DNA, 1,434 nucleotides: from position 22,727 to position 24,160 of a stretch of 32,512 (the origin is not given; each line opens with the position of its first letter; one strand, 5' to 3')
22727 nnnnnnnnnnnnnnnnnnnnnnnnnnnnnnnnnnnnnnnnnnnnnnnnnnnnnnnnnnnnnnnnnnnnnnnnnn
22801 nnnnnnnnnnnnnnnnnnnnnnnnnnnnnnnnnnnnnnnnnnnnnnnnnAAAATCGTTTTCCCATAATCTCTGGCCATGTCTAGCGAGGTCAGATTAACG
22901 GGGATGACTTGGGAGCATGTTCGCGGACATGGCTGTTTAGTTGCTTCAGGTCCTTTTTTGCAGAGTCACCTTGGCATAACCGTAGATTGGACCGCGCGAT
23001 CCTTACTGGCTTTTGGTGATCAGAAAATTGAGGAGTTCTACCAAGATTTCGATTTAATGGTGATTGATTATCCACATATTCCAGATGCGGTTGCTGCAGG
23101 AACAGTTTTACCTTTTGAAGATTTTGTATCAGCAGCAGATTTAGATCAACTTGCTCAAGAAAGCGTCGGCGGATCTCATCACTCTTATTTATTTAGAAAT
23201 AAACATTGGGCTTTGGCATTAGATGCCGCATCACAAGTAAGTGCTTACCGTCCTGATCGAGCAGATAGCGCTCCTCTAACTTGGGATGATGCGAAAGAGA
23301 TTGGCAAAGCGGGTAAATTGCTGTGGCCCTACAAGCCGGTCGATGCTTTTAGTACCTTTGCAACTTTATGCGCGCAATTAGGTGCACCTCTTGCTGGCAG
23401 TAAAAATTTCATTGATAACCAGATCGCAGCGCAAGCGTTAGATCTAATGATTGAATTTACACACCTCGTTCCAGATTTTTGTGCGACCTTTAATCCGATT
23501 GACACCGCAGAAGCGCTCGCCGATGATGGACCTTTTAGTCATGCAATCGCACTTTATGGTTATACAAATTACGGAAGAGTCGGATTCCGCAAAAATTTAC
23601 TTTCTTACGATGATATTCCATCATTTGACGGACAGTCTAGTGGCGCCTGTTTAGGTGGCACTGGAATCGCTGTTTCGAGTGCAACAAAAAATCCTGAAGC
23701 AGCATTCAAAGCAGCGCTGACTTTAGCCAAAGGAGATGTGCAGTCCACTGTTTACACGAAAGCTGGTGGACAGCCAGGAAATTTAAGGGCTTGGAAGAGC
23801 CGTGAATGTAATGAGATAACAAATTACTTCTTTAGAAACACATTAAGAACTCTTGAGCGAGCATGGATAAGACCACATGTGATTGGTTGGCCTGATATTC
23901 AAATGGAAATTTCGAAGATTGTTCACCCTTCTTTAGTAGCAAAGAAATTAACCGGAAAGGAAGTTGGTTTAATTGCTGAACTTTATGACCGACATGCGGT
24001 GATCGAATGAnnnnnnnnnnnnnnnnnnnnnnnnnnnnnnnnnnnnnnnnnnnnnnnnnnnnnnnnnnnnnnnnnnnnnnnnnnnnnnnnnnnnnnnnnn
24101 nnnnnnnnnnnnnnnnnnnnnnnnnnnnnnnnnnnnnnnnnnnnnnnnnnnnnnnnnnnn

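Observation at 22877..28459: CoA-transferase plus two MaoC hot-dog proteins plus a cytoplasmic SBP-fold protein interleaved with lactonase, mutarotase and sugar dehydrogenase: a possible CoA-dependent branch of aldonate/deoxy-sugar catabolism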

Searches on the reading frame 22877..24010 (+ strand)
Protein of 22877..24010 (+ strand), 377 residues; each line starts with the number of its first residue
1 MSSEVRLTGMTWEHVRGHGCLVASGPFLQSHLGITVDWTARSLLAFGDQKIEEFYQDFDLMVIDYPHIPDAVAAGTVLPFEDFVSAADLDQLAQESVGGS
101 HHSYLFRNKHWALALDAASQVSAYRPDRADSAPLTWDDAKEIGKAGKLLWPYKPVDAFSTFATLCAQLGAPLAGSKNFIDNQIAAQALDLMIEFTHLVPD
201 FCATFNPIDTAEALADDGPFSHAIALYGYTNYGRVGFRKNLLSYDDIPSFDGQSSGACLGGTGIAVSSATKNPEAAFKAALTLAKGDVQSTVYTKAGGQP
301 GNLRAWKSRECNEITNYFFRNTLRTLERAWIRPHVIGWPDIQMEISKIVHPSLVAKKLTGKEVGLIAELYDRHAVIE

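Call 4: search_protein_families(library=pfam, proteins=[window:22877-24010:+], max_evalue=0.01)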
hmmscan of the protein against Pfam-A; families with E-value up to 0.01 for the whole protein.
window:22877-24010:+ (377 aa): 2 families
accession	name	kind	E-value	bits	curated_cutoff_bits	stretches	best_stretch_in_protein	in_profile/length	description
PF01547.30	SBP_bac_1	-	8e-08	33.1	26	1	58-278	51-295/307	Bacterial extracellular solute-binding protein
PF13416.11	SBP_bac_8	-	4.7e-06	27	27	1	56-302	38-262/279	Bacterial extracellular solute-binding protein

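Call 5: search_protein_families(library=ncbifam, proteins=[window:22877-24010:+], max_evalue=0.01)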
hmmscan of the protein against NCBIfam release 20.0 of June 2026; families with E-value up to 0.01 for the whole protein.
window:22877-24010:+ (377 aa): 0 families

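Call 9: find_homologous_proteins(query=window:22877-24010:+)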
Query window:22877-24010:+ (377 aa): 653 proteins with E <= 0.001 among 8000 candidates; the best 120 are listed.
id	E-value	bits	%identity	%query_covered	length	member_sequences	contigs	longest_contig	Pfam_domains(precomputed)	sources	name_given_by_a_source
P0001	8.2e-243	823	94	99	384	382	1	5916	PF01547.31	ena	-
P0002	7.0e-163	560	64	98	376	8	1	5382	-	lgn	-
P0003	9.5e-148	510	58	98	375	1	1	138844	-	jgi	jgi:multiple sugar transport system substrate-binding protein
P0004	2.3e-146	506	58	98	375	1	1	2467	-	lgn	-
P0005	3.2e-146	505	57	98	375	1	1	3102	PF13416.12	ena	-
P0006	8.2e-146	504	57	98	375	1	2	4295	PF13416.12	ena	-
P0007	1.1e-145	503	57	98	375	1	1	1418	PF13416.12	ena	-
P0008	2.9e-145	502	58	98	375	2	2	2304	-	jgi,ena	jgi:multiple sugar transport system substrate-binding protein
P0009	4.0e-145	502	57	98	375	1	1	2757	PF13416.12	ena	-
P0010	4.0e-145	502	57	98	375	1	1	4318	-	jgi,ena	jgi:multiple sugar transport system substrate-binding protein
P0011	7.6e-145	501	58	98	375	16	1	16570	-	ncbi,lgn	-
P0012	9.8e-145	500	57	98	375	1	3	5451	-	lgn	-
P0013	1.9e-144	499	57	98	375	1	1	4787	-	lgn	-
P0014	2.1e-144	499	57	98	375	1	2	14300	-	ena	-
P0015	2.1e-144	499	57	98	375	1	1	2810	PF13416.12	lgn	-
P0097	1.2e-137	477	56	97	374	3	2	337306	-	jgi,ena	-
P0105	4.5e-137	475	56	97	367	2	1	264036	-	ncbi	-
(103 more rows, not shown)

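Call 10: find_encoding_contigs(protein=P0003, flank=10000, max_places=2)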
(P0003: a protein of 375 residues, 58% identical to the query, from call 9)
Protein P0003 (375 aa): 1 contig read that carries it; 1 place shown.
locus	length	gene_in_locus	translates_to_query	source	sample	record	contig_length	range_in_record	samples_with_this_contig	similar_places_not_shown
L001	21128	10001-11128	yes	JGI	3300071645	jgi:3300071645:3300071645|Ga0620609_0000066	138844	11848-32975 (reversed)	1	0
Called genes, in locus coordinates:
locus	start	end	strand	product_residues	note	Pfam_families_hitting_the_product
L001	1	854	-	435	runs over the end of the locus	PF02746:MR_MLE_N (weak), PF13378:MR_MLE_C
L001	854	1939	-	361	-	PF02746:MR_MLE_N, PF13378:MR_MLE_C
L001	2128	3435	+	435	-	-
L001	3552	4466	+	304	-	PF00528:BPD_transp_1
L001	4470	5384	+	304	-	PF00528:BPD_transp_1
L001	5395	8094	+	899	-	PF01326:PPDK_N, PF00391:PEP-utilizers, PF02896:PEP-utilizers_C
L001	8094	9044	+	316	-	PF00248:Aldo_ket_red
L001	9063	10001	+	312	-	PF00135:COesterase (weak), PF20434:BD-FAE, PF07859:Abhydrolase_3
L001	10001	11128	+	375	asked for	-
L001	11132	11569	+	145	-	PF01575:MaoC_dehydratas, PF19315:MC_hydratase (weak), PF13452:FAS1_DH_region (faint)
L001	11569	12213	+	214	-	PF03737:RraA-like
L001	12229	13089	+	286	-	PF04909:Amidohydro_2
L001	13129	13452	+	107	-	PF05336:rhaM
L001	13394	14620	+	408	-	PF02515:CoA_transf_3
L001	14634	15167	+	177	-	PF01575:MaoC_dehydratas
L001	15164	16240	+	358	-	PF01408:GFO_IDH_MocA, PF02894:GFO_IDH_MocA_C, PF22725:GFO_IDH_MocA_C3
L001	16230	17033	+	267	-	PF00106:adh_short, PF01370:Epimerase (weak), PF08659:KR, PF13561:adh_short_C2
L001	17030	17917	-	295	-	PF01557:FAA_hydrolase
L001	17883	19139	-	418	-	PF01070:FMN_dh, PF03060:NMO (weak), PF01645:Glu_synthase (weak)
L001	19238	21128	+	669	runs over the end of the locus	PF04851:ResIII (faint), PF00270:DEAD (weak), PF13307:Helicase_C_2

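Call 11: find_encoding_contigs(protein=P0097, flank=10000, max_places=2)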
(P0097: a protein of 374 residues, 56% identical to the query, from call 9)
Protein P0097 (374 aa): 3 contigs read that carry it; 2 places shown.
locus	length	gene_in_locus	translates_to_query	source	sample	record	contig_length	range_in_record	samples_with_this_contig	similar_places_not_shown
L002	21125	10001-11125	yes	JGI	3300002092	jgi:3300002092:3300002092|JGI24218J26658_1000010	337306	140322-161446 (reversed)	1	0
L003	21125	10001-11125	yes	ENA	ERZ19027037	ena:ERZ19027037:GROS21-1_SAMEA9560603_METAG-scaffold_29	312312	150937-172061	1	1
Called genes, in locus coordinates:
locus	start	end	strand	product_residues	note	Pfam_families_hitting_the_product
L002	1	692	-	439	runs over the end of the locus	-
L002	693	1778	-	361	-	-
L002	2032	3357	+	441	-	-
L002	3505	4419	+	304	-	PF00528:BPD_transp_1 (weak)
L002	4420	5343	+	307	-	-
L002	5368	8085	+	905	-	-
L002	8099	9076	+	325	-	-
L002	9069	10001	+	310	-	-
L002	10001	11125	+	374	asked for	-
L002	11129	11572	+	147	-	-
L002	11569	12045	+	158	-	PF03737:RraA-like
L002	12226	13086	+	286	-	PF04909:Amidohydro_2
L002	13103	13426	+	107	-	PF05336:rhaM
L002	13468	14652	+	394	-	-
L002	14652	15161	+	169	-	-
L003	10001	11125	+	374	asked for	-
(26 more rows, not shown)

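Call 12: find_encoding_contigs(protein=P0105, flank=10000, max_places=2)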
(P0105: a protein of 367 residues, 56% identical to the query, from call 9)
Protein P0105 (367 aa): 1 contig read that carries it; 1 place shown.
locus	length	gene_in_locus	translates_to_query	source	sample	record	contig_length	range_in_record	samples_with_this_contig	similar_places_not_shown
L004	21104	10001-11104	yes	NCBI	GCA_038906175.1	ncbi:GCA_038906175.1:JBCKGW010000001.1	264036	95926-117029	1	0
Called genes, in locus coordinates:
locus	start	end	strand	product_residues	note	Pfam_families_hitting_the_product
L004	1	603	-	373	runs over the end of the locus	PF02746:MR_MLE_N, PF13378:MR_MLE_C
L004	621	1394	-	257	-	PF00392:GntR, PF07729:FCD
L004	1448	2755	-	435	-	PF13378:MR_MLE_C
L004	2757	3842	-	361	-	PF02746:MR_MLE_N, PF13378:MR_MLE_C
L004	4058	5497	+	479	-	PF07364:DUF1485, PF07171:MlrC_C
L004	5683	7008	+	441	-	-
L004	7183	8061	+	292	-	PF00528:BPD_transp_1 (weak)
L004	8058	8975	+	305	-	PF00528:BPD_transp_1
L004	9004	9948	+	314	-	PF00248:Aldo_ket_red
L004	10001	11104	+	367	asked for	-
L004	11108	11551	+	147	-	PF19315:MC_hydratase (weak), PF01575:MaoC_dehydratas, PF13452:FAS1_DH_region (faint)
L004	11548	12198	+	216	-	PF03737:RraA-like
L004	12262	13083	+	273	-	PF04909:Amidohydro_2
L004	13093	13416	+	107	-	PF05336:rhaM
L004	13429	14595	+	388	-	PF02515:CoA_transf_3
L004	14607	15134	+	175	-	PF01575:MaoC_dehydratas (weak)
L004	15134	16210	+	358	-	PF01408:GFO_IDH_MocA, PF02894:GFO_IDH_MocA_C, PF22725:GFO_IDH_MocA_C3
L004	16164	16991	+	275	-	PF00106:adh_short, PF01370:Epimerase (faint), PF08659:KR, PF13561:adh_short_C2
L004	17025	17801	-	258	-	PF02900:LigB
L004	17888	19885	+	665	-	PF04851:ResIII (faint), PF00270:DEAD (weak), PF13307:Helicase_C_2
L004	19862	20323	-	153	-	PF00293:NUDIX, PF14815:NUDIX_4 (weak)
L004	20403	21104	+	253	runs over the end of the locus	PF00801:PKD (weak), PF18911:PKD_4 (weak)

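Call 14: search_solved_structures(query=window:22877-24010:+, max_evalue=1)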
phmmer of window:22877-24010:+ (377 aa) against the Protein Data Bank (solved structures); distinct sequences matched with E-value up to 1: 13.
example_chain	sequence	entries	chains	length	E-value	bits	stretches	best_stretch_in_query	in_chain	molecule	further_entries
7wcj_A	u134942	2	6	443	0.0029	19.7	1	57-138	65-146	Trehalose-binding lipoprotein LpqY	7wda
8ja7_E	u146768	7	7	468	0.0035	19.5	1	57-138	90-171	Trehalose-binding lipoprotein LpqY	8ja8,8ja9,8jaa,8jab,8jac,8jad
7ape_A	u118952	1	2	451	0.0037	19.4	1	57-139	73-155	Lipoprotein (Sugar-binding) lpqY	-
1eu8_A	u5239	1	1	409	0.012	17.7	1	245-358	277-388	TREHALOSE/MALTOSE BINDING PROTEIN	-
5ci5_A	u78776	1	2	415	0.017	17.2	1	255-363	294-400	Extracellular solute-binding protein family 1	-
6dtq_A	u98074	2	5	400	0.034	16.2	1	130-357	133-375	maltose-binding protein MalE3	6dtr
7nbz_A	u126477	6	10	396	0.044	15.9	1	218-349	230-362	Sulfoquinovosyl binding protein | Sulfoquinovosyl glycerol-binding protein SmoF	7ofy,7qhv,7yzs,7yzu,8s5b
7cae_E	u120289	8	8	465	0.067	15.3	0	57-139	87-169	Bacterial extracellular solute-binding protein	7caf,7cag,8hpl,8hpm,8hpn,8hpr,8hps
5ixp_A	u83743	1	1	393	0.21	13.6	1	255-322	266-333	Extracellular solute-binding protein family 1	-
3uor_A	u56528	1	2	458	0.26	13.3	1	248-347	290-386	ABC transporter sugar binding protein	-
3zml_A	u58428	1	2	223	0.37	12.8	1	192-234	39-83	GLUTATHIONE S-TRANSFERASE E2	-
3zmk_A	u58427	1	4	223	0.38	12.8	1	192-234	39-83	GLUTATHIONE S-TRANSFERASE E2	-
5tu0_A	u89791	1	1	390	0.87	11.6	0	246-317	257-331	Lmo2125 protein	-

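Call 22: find_related_loci(query=A1, collection=genome_contigs, flank=10000)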
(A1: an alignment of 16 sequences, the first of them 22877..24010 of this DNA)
Query A1 (377 aa) in genome_contigs; peptide patterns used: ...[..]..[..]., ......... (x = any residue, [..] = any of these).
420 stretches matched a pattern; 377 encode a relative of the query (tblastn E <= 1e-3); the best 80 are kept; 80 distinct loci.
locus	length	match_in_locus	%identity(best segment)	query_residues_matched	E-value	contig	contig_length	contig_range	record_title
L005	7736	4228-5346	97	5-377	0e+0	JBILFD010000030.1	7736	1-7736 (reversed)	MAG: Candidatus Nanopelagicaceae bacterium isolate ME2016-07-29_3300044622_group7_bin60 Rohwer_bin345_scaffold_13378_c1,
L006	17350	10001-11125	96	3-377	0e+0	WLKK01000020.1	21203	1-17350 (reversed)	MAG: Actinomycetota bacterium isolate UFOp-RH-15aug16-288 RH-15aug16-288-c20, whole genome shotgun sequence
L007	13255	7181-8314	95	4-377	0e+0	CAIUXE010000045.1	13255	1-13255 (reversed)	MAG: uncultured actinobacterium isolate Kiruna3_bin-1268 genome assembly, contig: bin-1268:045/210, whole genome shotgun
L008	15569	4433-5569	94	3-377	0e+0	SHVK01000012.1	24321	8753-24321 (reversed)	MAG: Candidatus Nanopelagicaceae bacterium isolate Baikal-deep-G34 BACOMB-C9670, whole genome shotgun sequence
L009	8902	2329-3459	93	5-377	0e+0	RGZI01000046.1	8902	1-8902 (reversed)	MAG: Actinomycetota bacterium isolate WBA_3_178 contig_100_45, whole genome shotgun sequence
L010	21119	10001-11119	56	1-373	2e-147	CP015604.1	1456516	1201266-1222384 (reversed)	Actinobacteria bacterium IMCC26103 chromosome, complete genome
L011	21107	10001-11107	57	5-373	1e-147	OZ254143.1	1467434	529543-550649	Candidatus Nanopelagicaceae bacterium isolate PaE-42 genome assembly, chromosome: PaE-42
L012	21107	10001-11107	57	5-373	2e-147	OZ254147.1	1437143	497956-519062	Candidatus Nanopelagicaceae bacterium isolate GksH-29 genome assembly, chromosome: GksH-29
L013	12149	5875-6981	57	5-373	8e-147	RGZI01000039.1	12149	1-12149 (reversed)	MAG: Actinomycetota bacterium isolate WBA_3_178 contig_100_38, whole genome shotgun sequence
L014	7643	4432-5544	57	3-373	7e-146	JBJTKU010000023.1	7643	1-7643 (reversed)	MAG: Candidatus Planktophila sp. isolate samp_4308_semibin_103 samp_4308_232377, whole genome shotgun sequence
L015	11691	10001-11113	56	3-373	7e-146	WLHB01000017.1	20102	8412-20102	MAG: Actinomycetota bacterium isolate UFOp-RE-4nov15-121 RE-4nov15-121-c17, whole genome shotgun sequence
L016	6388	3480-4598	56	1-373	5e-146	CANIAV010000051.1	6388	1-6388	MAG: Actinobacteria bacterium isolate RE-9nov16-413 genome assembly, contig: RE-9nov16-C35279, whole genome shotgun sequ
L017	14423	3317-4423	55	5-373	4e-145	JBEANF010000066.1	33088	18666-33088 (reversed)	MAG: Actinomycetota bacterium isolate lowercolorado_2019_sw_WHONDRS-S19S_0063_B_bin.95 scaffold_1676439, whole genome sh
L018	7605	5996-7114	55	1-373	6e-145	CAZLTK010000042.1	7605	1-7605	MAG TPA_asm: uncultured Candidatus Planktophila sp. isolate binchicken_co298_354 genome assembly, contig: NODE_19782_len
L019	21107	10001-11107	56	5-373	9e-145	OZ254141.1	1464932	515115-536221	Candidatus Nanopelagicaceae bacterium isolate MRE-20 genome assembly, chromosome: MRE-20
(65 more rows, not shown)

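Call 29: search_protein_families(library=pfam, proteins=[L001:2128-3435:+, L001:11569-12213:+, L001:9063-10001:+, L001:16230-17033:+, L001:854-1939:-], max_evalue=0.01)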
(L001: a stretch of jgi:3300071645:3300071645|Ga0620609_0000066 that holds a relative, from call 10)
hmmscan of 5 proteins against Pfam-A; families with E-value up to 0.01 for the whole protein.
L001:2128-3435:+ (435 aa): 0 families

L001:11569-12213:+ (214 aa): 1 family
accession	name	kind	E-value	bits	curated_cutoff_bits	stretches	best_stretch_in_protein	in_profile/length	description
PF03737.21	RraA-like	-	3.3e-32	112.2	24.5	1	12-171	2-152/152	Aldolase/RraA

L001:9063-10001:+ (312 aa): 4 families
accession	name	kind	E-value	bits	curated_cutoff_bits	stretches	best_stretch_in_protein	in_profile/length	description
PF07859.19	Abhydrolase_3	-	1.1e-69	234.9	25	1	80-286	1-209/210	alpha/beta hydrolase fold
PF20434.5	BD-FAE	-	1.1e-19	71.3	26.8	1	66-172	3-111/215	BD-FAE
PF00135.34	COesterase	-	2.4e-06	27.3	27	1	64-178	88-211/515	Carboxylesterase family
PF00326.27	Peptidase_S9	-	0.00026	21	22.6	1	128-285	45-189/213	Prolyl oligopeptidase family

L001:16230-17033:+ (267 aa): 7 families
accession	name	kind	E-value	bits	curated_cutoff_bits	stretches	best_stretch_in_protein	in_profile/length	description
PF13561.12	adh_short_C2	-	9.1e-58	196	27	1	24-256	6-236/236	Enoyl-(Acyl carrier protein) reductase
PF00106.31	adh_short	-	2.4e-54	184.2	26.6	1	15-204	1-190/195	short chain dehydrogenase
PF08659.16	KR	-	3.7e-13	50.2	22.6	1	18-166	4-152/180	KR domain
PF01370.27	Epimerase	-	5.1e-06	26.5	20.9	1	18-182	2-161/240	NAD dependent epimerase/dehydratase family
PF03853.21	YjeF_N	-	0.00062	20.2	24.9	1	14-87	26-99/169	YjeF-related protein N-terminus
PF03435.24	Sacchrp_dh_NADP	-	0.00089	20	25.1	1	18-84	2-68/129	Saccharopine dehydrogenase NADP binding domain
PF01073.25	3Beta_HSD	-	0.0091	15.5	22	0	18-102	1-77/280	3-beta hydroxysteroid dehydrogenase/isomerase family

L001:854-1939:- (361 aa): 2 families
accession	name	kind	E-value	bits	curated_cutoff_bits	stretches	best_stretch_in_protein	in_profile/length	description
PF13378.12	MR_MLE_C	-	1.7e-34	119.9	29.4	1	147-344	5-214/219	Enolase C-terminal domain-like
PF02746.21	MR_MLE_N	-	6.1e-09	36.5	22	1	38-123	31-117/117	Mandelate racemase / muconate lactonizing enzyme, N-terminal domain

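Call 30: search_dna_similar(query=window:22877-24010:+, collection=plasmids, mode=protein, max_evalue=0.00001, max_rows=20)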
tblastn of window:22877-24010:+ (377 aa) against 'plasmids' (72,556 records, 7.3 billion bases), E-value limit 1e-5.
Records with a match: 148; places in all: 157; records where one place covers at least 80% of the query: 148.
Best place of each record, by identity: <60% 148.
By first word of the organism name: Sinorhizobium 90; Ensifer 9; Azospirillum 7; Roseibium 6; Rhizobium 6; Labrenzia 4; Shinella 4; Streptomyces 3; Persicobacter 2; Ponticoccus 1; and 16 more.
By predicted mobility (MOB-suite, as given by PLSDB): mobilizable 62; non-mobilizable 58; conjugative 28.
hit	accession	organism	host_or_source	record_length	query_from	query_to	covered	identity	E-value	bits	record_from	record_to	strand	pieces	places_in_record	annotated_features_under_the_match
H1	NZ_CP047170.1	Ponticoccus alexandrii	surface sea water,shallow sea, symbosis ...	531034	3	356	94%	39.1%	1e-60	218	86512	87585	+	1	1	extracellular solute-binding protein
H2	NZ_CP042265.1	Qingshengfaniella alkalisoli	cell culture,saline soil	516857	5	370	97%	37.7%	1e-67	238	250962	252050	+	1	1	extracellular solute-binding protein | CaiB/BaiF CoA-transferase family protein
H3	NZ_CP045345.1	Labrenzia sp. THAF187b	pure culture,Surface of a polyethylene ...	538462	3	370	98%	37.4%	6e-72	251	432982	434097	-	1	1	carbohydrate ABC transporter substrate-binding protein | CaiB/BaiF CoA-transferase family protein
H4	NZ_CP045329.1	Labrenzia sp. THAF191b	pure culture,Surface of a polyethylene ...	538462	3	370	98%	37.4%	6e-72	251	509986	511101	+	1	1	carbohydrate ABC transporter substrate-binding protein | CaiB/BaiF CoA-transferase family protein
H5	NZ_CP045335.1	Labrenzia sp. THAF191a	pure culture,Surface of a polyethylene ...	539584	3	370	98%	37.4%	6e-72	251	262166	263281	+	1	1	carbohydrate ABC transporter substrate-binding protein | CaiB/BaiF CoA-transferase family protein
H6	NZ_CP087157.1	Roseibium aggregatum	cell culture,seawater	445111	3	370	98%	37.4%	2e-71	249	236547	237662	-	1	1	ABC transporter substrate-binding protein | CaiB/BaiF CoA-transferase family protein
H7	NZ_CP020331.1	Martelella mediterranea DSM 17316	-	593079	5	371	97%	37.3%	4e-68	239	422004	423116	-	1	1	ABC transporter substrate-binding protein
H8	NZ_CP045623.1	Roseibium aggregatum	-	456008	1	370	98%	36.9%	5e-71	248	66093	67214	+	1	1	carbohydrate ABC transporter substrate-binding protein | CaiB/BaiF CoA-transferase family protein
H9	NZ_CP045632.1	Roseibium aggregatum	-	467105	3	370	98%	37.1%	1e-72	253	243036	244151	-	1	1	carbohydrate ABC transporter substrate-binding protein | CaiB/BaiF CoA-transferase family protein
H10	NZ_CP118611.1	Ensifer adhaerens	Pure isolate,Rhizosphere of Cyperus ...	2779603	5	370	97%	37.1%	2e-66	234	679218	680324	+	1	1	none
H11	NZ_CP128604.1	Roseibium aggregatum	cell culture,marine biofilms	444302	3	370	98%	36.8%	5e-71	248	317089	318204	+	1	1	carbohydrate ABC transporter substrate-binding protein | CaiB/BaiF CoA-transferase family protein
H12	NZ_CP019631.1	Roseibium algicola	Rhodosorus marinus,cell culture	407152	3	370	98%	36.8%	7e-71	248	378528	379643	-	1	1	ABC transporter substrate-binding protein | CaiB/BaiF CoA-transferase family protein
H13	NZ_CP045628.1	Roseibium aggregatum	-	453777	5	370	97%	36.8%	2e-71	249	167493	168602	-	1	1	carbohydrate ABC transporter substrate-binding protein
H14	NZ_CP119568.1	Pararhizobium qamdonense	cell culture,soil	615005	5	370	97%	36.7%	2e-68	240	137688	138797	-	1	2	extracellular solute-binding protein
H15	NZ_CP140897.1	Sinorhizobium medicae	Medicago lupulina,whole organism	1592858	7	359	94%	38.0%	4e-70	245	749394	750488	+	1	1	none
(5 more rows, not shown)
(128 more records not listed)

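Call 32: get_annotated_region(hit=H9, flank=16000)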
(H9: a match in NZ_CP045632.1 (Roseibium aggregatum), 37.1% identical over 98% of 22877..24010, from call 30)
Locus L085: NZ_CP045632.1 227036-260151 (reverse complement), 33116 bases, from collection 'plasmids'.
description: Roseibium aggregatum strain ZYF612 plasmid unnamed1, complete sequence
organism: Roseibium aggregatum (NCBI taxid 187304)
taxonomy: Bacteria; Pseudomonadota; Alphaproteobacteria; Hyphomicrobiales; Stappiaceae; Roseibium; Roseibium aggregatum
host: -; source: -; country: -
typing (MOB-suite, as given by PLSDB): non-mobilizable
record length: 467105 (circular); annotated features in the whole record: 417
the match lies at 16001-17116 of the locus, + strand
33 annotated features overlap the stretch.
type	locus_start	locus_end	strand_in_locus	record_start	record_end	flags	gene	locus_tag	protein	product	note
CDS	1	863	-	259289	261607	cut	-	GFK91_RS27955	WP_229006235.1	cytochrome P450/oxidoreductase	-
CDS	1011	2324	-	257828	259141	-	-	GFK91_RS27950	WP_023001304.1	TRAP transporter large permease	GO:0008643 - carbohydrate transport [Evidence IEA]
CDS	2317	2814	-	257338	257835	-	-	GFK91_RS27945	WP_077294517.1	TRAP transporter small permease subunit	-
CDS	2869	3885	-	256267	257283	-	-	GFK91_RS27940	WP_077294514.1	TRAP transporter substrate-binding protein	-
CDS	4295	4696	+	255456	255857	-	-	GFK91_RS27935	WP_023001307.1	thioesterase family protein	-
CDS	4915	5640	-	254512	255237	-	-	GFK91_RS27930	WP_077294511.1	SDR family oxidoreductase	-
CDS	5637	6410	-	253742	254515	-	-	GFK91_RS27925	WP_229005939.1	cyclase family protein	-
CDS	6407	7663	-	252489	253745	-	-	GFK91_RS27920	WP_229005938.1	SDR family NAD(P)-dependent oxidoreductase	-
CDS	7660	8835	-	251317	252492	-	-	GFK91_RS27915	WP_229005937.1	thiolase family protein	-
CDS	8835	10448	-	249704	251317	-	-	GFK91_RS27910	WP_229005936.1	AMP-binding protein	-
CDS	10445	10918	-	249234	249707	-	-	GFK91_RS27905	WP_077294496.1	aromatic-ring-hydroxylating dioxygenase subunit beta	GO:0019439 - aromatic compound catabolic process [Evidence IEA]; GO:0006725 - cellular aromatic compound metabolic ...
CDS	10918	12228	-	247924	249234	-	-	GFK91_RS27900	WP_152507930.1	aromatic ring-hydroxylating dioxygenase subunit alpha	-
CDS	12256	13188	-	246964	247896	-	-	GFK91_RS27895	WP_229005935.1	PDR/VanB family oxidoreductase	-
CDS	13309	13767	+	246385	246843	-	-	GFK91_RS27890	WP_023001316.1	MarR family transcriptional regulator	-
CDS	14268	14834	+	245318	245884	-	-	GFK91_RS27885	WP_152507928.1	MaoC family dehydratase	-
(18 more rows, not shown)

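Call 33: get_annotated_region(hit=H15, flank=14000)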
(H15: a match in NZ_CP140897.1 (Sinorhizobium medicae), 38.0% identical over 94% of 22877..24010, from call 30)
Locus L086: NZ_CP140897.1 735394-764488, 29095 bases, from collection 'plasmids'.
description: Sinorhizobium medicae strain ml49 plasmid pSymB, complete sequence
organism: Sinorhizobium medicae (NCBI taxid 110321)
taxonomy: Bacteria; Pseudomonadota; Alphaproteobacteria; Hyphomicrobiales; Rhizobiaceae; Sinorhizobium; Sinorhizobium medicae
host: -; source: Medicago lupulina,whole organism; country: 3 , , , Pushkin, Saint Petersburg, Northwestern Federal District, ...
typing (MOB-suite, as given by PLSDB): mobilizable; relaxase MOBQ
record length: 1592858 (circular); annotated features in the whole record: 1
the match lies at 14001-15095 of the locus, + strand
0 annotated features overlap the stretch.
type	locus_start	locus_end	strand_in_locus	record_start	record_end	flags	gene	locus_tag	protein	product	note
